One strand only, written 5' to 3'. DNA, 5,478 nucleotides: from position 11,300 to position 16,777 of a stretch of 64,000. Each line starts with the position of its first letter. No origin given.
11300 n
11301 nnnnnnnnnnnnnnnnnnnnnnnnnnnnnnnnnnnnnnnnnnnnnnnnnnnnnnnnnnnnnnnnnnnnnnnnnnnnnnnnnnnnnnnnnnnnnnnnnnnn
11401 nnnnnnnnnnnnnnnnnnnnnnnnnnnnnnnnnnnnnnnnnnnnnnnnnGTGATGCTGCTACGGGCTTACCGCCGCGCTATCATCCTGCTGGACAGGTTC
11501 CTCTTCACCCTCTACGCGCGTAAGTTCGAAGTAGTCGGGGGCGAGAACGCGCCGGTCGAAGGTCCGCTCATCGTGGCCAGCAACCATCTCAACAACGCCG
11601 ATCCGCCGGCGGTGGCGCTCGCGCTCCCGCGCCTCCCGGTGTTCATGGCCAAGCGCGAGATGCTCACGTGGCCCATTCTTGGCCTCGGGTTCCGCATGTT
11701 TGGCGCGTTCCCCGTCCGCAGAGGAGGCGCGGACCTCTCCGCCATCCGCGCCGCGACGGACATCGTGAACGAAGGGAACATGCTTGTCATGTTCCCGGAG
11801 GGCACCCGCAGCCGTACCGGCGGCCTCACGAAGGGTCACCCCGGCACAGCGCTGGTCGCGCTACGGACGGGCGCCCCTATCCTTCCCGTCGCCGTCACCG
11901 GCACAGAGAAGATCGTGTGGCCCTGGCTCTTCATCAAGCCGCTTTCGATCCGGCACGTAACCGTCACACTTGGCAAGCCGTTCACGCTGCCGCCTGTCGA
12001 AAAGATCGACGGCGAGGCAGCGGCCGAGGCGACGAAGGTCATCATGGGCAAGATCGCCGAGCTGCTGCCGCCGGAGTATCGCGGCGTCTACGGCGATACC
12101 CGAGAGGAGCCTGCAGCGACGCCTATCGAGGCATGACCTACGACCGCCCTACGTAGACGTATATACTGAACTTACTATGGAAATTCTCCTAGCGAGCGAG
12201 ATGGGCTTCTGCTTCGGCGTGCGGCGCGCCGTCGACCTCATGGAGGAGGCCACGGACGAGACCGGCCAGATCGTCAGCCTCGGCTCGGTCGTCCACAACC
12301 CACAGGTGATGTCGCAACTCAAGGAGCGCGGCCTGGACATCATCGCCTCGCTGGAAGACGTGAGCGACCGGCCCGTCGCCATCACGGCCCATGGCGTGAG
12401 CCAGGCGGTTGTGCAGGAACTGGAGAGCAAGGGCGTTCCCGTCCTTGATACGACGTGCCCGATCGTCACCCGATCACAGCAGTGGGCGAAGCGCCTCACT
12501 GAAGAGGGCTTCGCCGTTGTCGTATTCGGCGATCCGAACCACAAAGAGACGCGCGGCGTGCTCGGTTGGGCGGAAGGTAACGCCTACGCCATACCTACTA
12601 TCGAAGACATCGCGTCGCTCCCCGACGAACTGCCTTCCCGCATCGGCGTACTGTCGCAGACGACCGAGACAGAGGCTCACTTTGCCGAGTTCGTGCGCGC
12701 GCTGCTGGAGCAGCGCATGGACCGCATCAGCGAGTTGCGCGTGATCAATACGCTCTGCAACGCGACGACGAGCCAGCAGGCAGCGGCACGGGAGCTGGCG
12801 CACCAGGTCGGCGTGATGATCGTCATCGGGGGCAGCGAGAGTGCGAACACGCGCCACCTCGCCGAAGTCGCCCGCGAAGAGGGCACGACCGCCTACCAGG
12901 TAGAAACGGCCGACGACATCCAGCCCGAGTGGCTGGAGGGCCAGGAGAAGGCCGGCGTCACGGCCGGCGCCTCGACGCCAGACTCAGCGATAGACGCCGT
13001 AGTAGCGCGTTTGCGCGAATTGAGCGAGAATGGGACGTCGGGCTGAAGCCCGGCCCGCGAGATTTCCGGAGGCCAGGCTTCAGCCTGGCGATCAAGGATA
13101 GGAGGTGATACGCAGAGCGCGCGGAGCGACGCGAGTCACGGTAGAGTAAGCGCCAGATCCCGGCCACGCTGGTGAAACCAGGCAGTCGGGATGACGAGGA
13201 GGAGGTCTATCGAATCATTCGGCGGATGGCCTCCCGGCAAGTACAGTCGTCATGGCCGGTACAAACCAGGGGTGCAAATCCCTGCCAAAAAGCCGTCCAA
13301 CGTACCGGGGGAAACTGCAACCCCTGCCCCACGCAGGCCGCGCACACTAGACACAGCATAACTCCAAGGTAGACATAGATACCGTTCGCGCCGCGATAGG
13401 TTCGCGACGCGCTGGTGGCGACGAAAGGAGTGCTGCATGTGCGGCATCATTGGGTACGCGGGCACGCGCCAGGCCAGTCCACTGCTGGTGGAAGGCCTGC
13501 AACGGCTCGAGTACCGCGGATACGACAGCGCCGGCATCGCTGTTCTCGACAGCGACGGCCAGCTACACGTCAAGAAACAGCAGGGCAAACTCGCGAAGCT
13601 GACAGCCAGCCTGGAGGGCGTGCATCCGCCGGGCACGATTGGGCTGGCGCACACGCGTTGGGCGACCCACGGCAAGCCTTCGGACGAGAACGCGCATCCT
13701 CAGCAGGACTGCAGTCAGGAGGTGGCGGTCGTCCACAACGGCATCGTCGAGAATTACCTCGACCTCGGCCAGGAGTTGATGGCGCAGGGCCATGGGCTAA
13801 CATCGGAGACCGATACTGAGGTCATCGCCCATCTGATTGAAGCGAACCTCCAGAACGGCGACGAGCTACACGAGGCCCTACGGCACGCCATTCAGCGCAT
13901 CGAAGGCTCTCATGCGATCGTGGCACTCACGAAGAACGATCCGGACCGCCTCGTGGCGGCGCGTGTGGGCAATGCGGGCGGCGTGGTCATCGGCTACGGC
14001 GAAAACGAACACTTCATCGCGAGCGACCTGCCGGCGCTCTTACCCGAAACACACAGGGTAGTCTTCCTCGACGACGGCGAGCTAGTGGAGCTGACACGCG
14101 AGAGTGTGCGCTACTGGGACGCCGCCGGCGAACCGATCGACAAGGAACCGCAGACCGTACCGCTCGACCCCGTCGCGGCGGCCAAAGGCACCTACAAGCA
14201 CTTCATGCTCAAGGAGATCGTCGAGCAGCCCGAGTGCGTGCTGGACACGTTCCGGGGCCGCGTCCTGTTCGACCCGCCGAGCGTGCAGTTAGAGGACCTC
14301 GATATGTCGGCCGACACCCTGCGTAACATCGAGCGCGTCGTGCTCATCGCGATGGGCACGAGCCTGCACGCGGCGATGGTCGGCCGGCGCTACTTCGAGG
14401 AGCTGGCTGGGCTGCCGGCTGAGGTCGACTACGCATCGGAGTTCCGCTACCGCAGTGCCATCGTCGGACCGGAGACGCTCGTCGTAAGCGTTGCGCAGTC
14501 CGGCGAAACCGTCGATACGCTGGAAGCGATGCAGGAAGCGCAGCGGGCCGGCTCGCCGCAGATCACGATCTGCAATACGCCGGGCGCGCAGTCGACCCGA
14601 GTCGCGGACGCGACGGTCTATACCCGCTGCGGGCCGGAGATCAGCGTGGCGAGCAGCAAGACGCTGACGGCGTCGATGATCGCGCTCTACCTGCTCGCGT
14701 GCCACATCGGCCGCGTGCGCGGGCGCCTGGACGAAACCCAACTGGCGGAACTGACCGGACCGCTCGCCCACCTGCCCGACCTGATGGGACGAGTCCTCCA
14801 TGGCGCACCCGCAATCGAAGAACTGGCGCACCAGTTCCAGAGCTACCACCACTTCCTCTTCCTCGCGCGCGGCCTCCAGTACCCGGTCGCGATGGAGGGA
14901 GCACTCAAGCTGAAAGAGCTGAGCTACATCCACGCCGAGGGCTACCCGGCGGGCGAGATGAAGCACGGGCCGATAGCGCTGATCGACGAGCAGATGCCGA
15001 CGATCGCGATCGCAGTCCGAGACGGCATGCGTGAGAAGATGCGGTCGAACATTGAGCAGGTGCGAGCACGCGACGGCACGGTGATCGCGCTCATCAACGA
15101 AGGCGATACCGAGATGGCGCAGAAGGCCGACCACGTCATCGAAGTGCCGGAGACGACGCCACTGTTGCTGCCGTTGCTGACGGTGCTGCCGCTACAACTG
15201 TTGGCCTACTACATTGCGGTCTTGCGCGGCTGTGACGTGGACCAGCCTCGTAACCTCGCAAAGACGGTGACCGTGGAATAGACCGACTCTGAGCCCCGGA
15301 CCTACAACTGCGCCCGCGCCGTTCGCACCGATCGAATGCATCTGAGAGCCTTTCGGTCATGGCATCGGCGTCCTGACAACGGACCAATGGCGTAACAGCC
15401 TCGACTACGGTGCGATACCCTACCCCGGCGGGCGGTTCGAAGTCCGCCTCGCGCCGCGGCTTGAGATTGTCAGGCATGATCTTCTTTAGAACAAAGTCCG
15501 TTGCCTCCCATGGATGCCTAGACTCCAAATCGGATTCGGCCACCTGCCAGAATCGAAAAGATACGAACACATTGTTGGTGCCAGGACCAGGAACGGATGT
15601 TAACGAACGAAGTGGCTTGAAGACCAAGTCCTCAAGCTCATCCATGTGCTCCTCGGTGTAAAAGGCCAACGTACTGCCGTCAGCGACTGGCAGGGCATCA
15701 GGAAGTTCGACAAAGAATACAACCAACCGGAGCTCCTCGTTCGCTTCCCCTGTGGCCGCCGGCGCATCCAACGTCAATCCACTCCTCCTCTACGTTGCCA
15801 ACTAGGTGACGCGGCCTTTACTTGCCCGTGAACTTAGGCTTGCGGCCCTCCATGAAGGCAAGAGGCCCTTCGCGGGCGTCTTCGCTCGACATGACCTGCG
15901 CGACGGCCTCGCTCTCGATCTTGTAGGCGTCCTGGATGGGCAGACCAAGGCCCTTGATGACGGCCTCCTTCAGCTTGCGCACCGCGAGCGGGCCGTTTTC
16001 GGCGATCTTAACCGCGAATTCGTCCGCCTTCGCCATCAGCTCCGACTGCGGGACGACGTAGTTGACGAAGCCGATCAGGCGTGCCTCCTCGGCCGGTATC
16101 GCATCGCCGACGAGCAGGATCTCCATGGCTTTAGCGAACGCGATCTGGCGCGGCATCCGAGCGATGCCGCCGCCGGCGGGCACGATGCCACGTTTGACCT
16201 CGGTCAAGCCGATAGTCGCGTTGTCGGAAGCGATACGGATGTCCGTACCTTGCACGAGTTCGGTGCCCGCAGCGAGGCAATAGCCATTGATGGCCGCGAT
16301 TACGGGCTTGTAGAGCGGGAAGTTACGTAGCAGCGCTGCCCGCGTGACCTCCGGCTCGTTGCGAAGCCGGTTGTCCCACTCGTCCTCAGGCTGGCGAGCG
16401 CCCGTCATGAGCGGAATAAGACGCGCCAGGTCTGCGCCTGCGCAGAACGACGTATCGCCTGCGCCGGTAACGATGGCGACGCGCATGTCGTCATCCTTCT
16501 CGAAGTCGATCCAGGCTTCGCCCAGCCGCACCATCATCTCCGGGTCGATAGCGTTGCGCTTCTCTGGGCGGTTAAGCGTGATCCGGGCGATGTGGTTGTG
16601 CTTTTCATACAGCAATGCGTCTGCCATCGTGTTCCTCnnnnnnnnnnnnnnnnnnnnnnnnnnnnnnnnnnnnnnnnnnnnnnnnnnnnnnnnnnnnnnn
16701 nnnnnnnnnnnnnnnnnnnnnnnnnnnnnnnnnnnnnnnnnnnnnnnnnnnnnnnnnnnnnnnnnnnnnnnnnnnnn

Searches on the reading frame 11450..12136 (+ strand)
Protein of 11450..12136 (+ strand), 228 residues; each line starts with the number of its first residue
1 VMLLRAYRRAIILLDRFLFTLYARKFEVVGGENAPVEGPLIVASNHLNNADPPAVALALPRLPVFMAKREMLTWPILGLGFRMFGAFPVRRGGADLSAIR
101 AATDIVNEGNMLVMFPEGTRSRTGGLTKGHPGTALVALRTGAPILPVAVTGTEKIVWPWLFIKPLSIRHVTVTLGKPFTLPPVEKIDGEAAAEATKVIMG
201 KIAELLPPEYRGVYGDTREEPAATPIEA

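Call 25: search_protein_families(library=pfam, proteins=[window:11450-12136:+], max_evalue=0.001)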
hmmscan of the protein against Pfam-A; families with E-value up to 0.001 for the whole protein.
window:11450-12136:+ (228 aa): 1 family
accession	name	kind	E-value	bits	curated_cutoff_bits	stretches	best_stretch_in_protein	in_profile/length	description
PF01553.26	Acyltransferase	-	9.3e-29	100.3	23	1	26-149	2-131/132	Acyltransferase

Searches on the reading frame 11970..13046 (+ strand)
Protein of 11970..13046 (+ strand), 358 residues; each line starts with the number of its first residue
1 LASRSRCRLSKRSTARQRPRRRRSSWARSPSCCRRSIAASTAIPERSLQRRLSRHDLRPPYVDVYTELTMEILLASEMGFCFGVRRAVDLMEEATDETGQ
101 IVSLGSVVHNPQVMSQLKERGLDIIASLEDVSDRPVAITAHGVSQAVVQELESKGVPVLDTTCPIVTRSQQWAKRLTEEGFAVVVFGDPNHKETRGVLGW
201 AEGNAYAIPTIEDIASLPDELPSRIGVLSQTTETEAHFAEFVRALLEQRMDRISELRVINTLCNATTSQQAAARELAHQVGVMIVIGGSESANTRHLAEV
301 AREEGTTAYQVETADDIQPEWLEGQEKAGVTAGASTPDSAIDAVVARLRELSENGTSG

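Call 15: search_protein_families(library=pfam, proteins=[window:11970-13046:+], max_evalue=0.001)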
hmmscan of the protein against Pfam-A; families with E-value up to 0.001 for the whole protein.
window:11970-13046:+ (358 aa): 1 family
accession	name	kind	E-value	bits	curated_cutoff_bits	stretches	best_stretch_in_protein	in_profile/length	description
PF02401.23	LYTB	-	5.4e-86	288.6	24.5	1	72-348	1-266/267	LytB protein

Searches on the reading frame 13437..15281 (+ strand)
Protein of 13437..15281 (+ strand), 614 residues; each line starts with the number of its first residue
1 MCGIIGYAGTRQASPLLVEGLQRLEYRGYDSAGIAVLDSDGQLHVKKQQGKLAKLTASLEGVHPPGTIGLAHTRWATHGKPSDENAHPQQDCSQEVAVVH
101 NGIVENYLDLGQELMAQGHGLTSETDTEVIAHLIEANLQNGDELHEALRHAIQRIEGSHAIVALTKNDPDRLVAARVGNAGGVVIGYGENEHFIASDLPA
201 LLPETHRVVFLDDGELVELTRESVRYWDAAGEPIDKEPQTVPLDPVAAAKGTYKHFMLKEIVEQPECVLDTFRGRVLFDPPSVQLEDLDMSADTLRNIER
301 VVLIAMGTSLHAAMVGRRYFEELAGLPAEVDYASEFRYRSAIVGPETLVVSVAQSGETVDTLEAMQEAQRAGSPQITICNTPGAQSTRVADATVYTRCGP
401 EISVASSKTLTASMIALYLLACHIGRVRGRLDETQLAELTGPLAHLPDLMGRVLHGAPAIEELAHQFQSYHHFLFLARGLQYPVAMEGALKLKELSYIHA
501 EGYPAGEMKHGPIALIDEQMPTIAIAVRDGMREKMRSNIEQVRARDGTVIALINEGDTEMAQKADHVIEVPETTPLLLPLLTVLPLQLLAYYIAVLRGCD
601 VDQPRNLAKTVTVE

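Call 15: search_protein_families(library=pfam, proteins=[window:13437-15281:+], max_evalue=0.001)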
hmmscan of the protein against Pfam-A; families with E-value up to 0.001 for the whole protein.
window:13437-15281:+ (614 aa): 3 families
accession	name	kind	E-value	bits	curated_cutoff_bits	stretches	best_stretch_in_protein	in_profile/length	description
PF01380.27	SIS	-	9.3e-55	184.4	25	2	470-596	5-130/131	SIS domain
PF13522.11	GATase_6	-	4.8e-17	62.6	27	1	65-179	9-113/130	Glutamine amidotransferase domain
PF13537.11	GATase_7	-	7.1e-13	49.1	25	1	82-202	9-122/123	Glutamine amidotransferase domain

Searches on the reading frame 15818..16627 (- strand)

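Call 33: search_protein_families(library=pfam, proteins=[window:15818-16627:-], max_evalue=0.001)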
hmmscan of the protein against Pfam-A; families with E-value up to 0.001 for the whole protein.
window:15818-16627:- (269 aa): 2 families
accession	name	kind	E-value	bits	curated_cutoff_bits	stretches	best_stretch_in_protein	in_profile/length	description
PF00378.25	ECH_1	-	3.3e-60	203.9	27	1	9-268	2-250/251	Enoyl-CoA hydratase/isomerase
PF16113.10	ECH_2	-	7.5e-28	98.4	27.2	1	14-199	2-179/335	Enoyl-CoA hydratase/isomerase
